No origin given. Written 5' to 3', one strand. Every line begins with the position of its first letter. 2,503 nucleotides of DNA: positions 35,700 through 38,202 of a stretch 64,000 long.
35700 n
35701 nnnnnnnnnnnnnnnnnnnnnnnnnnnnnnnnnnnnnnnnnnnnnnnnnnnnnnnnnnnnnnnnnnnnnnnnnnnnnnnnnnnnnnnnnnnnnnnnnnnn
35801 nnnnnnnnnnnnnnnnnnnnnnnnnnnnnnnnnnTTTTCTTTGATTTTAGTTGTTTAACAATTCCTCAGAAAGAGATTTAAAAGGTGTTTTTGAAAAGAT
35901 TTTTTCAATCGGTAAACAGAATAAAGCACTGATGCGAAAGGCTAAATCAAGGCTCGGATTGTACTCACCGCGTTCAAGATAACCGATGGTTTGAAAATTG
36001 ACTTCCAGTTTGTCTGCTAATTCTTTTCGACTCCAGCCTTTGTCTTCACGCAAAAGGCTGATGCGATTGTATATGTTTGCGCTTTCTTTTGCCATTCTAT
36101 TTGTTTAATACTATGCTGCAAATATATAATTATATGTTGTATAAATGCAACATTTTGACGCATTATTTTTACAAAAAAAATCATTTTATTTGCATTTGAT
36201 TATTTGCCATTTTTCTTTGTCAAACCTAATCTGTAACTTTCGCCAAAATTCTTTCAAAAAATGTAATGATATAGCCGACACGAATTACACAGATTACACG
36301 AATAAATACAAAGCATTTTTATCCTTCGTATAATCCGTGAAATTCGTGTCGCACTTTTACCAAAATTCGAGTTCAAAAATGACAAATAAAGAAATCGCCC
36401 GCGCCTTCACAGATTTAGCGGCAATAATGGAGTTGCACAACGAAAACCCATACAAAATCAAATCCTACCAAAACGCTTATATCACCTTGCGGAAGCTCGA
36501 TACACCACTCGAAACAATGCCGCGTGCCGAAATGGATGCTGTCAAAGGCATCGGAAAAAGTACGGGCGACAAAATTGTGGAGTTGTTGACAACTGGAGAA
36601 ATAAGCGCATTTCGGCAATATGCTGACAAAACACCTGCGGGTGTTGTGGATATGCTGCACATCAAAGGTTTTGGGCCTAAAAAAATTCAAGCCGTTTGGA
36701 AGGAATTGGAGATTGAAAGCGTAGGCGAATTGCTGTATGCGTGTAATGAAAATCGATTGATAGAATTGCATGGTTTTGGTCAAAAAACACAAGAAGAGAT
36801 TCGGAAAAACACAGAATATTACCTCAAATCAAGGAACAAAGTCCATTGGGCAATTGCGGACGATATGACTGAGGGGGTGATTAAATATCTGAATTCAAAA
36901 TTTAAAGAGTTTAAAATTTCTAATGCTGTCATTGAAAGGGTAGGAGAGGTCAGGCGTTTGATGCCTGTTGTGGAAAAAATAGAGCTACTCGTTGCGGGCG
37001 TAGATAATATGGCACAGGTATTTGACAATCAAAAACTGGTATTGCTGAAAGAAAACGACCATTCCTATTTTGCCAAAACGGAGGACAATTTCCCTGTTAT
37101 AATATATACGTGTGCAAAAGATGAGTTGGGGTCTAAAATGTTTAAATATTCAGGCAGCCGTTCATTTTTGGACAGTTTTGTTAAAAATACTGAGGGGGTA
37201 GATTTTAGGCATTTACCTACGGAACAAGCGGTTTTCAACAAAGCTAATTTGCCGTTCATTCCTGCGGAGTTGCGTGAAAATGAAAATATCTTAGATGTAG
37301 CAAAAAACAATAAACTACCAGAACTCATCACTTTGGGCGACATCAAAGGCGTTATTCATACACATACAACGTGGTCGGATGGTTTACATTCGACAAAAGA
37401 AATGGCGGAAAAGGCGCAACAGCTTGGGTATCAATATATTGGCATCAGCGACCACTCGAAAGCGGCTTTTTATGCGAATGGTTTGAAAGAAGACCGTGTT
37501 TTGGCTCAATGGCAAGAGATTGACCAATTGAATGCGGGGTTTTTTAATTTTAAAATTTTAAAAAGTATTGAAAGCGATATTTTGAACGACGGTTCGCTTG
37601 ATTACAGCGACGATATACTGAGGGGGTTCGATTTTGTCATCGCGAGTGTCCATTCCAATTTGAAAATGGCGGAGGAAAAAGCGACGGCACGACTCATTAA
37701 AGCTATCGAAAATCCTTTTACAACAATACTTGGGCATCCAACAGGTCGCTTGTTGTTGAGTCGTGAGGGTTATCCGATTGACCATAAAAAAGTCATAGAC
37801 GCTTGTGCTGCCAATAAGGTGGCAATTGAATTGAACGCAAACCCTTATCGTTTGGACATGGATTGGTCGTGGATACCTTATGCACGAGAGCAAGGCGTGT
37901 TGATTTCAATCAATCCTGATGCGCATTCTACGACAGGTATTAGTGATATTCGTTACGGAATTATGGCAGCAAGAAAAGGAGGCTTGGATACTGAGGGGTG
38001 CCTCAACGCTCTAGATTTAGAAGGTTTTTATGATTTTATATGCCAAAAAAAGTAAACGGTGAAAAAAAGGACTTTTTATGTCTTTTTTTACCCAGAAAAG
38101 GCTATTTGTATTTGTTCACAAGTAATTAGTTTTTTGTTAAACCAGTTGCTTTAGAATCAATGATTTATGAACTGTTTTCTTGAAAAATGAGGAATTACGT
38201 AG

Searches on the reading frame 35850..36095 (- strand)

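Call 69: search_protein_families(library=pfam, proteins=[window:35850-36095:-], max_evalue=0.0001)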
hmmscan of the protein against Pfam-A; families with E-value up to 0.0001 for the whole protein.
window:35850-36095:- (82 aa): 2 families
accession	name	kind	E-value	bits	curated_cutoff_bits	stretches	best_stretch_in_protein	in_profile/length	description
PF01381.28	HTH_3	-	8.6e-12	45.4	23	1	14-59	3-48/55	Helix-turn-helix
PF13560.12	HTH_31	-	7.7e-06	26.6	27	1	14-56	8-51/64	Helix-turn-helix domain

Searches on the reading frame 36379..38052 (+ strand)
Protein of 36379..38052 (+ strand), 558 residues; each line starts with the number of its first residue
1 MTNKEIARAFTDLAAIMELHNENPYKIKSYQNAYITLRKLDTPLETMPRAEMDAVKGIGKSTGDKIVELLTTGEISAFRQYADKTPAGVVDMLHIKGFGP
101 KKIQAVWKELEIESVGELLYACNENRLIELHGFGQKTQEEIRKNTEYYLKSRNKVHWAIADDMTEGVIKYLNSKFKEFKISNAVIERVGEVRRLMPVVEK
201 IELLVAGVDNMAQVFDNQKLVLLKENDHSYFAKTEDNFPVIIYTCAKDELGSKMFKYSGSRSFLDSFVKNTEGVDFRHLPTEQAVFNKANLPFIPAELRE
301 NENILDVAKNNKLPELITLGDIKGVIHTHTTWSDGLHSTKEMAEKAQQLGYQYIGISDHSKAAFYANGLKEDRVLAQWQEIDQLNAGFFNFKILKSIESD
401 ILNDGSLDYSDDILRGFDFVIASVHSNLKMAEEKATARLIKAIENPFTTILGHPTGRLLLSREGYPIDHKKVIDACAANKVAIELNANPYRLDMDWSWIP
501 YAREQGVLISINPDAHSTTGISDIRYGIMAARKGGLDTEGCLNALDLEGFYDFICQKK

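Call 69: search_protein_families(library=pfam, proteins=[window:36379-38052:+], max_evalue=0.0001)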
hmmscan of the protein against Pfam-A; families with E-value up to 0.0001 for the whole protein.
window:36379-38052:+ (558 aa): 4 families
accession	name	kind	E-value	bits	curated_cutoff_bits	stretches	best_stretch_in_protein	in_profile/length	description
PF14716.13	HHH_8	-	3.2e-20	72.7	30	1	1-74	1-72/73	Helix-hairpin-helix domain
PF02811.25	PHP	-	5.7e-09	37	26.4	1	327-430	3-98/164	PHP domain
PF14520.12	HHH_5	-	1.8e-06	28.7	27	0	91-141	3-51/57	Helix-hairpin-helix domain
PF03118.21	RNA_pol_A_CTD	-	3.4e-05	23.9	23.8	0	108-143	29-63/67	Bacterial RNA polymerase, alpha chain C terminal domain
